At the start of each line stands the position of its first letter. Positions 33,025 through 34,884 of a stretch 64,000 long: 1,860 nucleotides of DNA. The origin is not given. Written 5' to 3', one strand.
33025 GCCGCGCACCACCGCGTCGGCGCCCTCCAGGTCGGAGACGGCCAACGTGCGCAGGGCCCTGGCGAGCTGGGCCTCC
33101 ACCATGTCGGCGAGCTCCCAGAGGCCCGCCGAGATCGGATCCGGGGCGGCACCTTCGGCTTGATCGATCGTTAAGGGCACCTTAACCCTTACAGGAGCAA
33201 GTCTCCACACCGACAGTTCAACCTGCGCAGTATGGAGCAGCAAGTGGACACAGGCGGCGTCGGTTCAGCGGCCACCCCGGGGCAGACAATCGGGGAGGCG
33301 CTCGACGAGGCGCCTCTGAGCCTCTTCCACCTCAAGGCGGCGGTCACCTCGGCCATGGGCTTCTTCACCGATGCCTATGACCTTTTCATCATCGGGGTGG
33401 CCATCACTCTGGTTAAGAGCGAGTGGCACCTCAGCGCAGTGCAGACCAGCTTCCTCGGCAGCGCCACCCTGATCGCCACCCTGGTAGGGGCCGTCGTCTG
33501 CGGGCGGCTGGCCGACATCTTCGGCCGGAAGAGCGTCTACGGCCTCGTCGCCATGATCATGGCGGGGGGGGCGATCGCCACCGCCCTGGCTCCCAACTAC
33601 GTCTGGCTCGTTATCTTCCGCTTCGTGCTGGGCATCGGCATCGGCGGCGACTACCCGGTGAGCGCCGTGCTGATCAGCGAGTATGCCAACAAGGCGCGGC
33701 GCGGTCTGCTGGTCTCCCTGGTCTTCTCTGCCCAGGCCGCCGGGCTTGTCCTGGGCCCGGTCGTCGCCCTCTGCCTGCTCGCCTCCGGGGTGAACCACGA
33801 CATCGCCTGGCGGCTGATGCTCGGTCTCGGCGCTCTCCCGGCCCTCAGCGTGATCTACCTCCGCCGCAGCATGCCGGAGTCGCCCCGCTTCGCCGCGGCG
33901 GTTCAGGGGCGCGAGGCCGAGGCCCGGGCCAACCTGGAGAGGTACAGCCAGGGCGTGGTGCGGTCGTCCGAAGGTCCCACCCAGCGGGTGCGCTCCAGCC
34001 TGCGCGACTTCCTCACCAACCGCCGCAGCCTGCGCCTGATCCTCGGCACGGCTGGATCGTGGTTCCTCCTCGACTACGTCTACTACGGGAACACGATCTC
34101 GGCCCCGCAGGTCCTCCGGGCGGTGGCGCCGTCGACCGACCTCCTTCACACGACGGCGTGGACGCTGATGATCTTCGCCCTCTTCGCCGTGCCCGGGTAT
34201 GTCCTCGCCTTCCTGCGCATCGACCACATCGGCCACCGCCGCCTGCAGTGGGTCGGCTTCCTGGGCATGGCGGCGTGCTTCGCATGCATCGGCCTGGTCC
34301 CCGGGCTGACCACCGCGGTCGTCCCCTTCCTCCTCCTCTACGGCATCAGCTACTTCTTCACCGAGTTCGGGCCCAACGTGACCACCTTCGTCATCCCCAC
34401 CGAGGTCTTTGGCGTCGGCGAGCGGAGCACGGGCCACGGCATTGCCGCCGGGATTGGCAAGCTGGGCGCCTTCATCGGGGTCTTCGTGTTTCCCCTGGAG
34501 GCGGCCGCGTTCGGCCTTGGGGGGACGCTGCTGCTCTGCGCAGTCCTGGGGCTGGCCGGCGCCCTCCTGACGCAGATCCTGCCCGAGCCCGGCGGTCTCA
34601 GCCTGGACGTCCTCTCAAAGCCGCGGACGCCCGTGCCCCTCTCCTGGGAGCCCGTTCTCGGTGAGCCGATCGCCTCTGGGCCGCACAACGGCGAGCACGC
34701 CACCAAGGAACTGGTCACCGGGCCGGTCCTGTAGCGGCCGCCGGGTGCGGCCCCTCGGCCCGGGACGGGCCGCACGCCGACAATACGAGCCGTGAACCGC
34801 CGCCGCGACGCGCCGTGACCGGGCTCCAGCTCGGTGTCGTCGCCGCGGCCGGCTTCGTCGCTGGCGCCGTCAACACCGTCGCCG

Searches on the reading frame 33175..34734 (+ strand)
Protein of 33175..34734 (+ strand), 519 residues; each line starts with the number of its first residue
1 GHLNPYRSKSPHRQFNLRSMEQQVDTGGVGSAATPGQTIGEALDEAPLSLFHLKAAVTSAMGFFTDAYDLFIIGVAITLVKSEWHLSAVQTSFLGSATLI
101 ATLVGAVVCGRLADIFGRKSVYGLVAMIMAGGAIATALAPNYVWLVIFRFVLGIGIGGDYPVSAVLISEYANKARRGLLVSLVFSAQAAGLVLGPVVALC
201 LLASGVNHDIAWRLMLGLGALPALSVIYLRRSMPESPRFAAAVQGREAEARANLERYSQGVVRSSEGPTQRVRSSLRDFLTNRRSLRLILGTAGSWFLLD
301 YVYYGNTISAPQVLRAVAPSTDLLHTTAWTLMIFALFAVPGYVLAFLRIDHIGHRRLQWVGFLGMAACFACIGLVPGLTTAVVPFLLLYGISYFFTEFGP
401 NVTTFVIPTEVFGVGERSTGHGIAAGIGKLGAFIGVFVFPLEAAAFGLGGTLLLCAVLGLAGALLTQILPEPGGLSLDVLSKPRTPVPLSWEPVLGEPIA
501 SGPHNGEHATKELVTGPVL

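Call 40: search_protein_families(library=pfam, max_evalue=0.00001, proteins=[window:33175-34734:+])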
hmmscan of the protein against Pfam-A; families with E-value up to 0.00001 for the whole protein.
window:33175-34734:+ (519 aa): 3 families
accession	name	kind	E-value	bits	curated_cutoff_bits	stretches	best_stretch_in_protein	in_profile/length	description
PF00083.30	Sugar_tr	-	3.8e-47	161.6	22.3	1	57-468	3-435/452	Sugar (and other) transporter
PF07690.21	MFS_1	-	8.8e-37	127.2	33.4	1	61-435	3-346/347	Major Facilitator Superfamily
PF06779.20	MFS_4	-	7e-11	42.5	26.3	1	82-243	21-181/364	Uncharacterised MFS-type transporter YbfB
